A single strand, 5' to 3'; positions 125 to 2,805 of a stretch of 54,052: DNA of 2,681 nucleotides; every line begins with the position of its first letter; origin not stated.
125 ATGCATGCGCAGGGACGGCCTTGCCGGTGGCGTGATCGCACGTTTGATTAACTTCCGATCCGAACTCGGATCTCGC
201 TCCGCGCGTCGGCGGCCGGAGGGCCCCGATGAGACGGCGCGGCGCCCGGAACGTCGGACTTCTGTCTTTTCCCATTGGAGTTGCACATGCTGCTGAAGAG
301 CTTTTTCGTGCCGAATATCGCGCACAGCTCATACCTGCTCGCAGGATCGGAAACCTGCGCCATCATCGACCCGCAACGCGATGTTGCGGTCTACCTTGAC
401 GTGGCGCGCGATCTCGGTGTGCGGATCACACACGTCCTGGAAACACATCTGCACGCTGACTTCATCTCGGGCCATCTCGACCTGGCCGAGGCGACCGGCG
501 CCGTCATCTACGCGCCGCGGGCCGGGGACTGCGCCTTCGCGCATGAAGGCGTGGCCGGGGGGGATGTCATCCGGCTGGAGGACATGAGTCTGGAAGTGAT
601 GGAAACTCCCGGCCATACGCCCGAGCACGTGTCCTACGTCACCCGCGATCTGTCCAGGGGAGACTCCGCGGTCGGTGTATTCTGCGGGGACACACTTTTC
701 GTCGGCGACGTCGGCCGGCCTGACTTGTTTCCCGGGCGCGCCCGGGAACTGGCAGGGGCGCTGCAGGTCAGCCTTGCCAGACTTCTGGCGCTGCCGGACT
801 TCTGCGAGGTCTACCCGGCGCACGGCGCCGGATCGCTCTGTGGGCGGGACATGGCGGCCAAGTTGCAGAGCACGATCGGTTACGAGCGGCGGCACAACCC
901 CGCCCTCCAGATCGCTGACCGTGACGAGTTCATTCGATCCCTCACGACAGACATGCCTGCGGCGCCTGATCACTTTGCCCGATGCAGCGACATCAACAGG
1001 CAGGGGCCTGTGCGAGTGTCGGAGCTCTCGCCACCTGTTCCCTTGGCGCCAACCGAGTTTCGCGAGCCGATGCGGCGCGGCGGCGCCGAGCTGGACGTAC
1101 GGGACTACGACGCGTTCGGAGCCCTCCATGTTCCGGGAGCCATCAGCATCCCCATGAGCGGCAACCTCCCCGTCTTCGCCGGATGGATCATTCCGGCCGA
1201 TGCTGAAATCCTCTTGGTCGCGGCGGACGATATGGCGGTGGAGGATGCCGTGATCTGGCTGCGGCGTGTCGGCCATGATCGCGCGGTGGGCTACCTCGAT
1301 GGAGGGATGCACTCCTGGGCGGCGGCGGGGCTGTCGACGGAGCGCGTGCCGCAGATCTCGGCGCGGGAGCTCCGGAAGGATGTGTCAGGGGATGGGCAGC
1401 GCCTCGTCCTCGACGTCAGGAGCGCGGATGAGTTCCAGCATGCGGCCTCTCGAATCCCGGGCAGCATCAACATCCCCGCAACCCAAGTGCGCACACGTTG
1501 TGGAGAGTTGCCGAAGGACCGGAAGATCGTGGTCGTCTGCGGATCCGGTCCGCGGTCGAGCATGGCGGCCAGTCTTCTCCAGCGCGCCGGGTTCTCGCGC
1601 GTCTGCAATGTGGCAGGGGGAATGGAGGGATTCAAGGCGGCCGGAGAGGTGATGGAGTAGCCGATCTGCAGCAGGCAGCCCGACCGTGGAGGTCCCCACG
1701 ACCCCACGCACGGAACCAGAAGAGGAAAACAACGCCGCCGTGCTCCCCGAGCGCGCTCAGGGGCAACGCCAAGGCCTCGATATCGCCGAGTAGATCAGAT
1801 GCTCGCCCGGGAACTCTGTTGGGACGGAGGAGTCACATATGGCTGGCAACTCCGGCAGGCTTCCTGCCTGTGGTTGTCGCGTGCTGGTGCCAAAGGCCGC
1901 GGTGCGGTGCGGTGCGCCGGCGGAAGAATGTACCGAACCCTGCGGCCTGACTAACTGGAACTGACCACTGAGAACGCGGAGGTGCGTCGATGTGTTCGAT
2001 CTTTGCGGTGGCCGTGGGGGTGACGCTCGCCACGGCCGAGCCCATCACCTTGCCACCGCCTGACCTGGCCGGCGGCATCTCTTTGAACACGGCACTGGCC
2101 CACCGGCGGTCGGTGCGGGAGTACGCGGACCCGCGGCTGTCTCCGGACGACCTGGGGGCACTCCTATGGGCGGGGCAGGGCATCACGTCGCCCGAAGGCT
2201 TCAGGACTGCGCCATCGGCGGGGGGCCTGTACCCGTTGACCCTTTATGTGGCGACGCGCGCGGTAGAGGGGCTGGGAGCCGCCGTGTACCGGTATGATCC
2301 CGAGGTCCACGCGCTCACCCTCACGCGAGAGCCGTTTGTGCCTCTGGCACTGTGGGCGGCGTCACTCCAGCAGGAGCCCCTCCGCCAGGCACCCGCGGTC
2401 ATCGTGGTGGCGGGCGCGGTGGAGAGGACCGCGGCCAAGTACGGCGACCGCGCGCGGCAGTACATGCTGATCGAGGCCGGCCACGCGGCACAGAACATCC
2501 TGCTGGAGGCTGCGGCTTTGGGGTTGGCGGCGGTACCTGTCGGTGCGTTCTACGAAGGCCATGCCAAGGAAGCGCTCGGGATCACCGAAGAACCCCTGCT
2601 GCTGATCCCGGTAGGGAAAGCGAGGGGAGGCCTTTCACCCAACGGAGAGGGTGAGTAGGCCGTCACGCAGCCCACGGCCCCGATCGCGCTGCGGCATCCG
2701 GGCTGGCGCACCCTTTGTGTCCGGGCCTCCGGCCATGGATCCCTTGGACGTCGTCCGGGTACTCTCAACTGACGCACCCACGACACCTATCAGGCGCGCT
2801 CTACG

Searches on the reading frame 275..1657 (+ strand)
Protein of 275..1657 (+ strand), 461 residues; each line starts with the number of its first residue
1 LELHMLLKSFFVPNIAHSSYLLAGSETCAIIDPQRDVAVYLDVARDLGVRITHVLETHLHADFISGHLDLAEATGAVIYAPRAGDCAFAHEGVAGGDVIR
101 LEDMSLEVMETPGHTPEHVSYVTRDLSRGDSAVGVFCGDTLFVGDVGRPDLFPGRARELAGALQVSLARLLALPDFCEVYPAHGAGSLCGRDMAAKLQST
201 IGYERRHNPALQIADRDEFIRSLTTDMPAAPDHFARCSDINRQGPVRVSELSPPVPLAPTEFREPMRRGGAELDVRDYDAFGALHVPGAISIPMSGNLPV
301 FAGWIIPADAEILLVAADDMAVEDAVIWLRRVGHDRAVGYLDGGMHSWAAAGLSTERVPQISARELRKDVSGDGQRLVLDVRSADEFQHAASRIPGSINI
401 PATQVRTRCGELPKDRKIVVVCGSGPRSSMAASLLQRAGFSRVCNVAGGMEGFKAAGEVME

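Call 16: search_protein_families(library=pfam, proteins=[window:275-1657:+], max_evalue=0.01)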
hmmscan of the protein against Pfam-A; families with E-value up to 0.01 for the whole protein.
window:275-1657:+ (461 aa): 2 families
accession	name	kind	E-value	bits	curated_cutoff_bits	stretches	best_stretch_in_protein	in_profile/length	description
PF00581.25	Rhodanese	-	1.8e-29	102.6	22.2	2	363-456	2-102/102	Rhodanese-like domain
PF00753.33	Lactamase_B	-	1.4e-14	54.9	22.7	1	16-177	5-191/196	Metallo-beta-lactamase superfamily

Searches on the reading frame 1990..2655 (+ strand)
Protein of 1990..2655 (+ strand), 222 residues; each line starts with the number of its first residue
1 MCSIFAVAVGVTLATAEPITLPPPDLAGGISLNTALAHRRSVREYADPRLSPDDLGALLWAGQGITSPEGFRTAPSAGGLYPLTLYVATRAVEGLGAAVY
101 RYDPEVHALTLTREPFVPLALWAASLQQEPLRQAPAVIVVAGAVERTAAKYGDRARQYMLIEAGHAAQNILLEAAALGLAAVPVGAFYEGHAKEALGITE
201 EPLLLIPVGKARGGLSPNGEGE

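Call 16: search_protein_families(library=pfam, proteins=[window:1990-2655:+], max_evalue=0.01)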
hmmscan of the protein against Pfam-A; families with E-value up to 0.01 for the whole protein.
window:1990-2655:+ (222 aa): 2 families
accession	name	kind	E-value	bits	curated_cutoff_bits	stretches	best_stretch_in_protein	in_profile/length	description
PF00881.29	Nitroreductase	-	2.8e-31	109.4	23.5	1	37-210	2-167/167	Nitroreductase family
PF14512.11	TM1586_NiRdase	-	0.0056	16.8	27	0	157-214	78-136/215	Putative TM nitroreductase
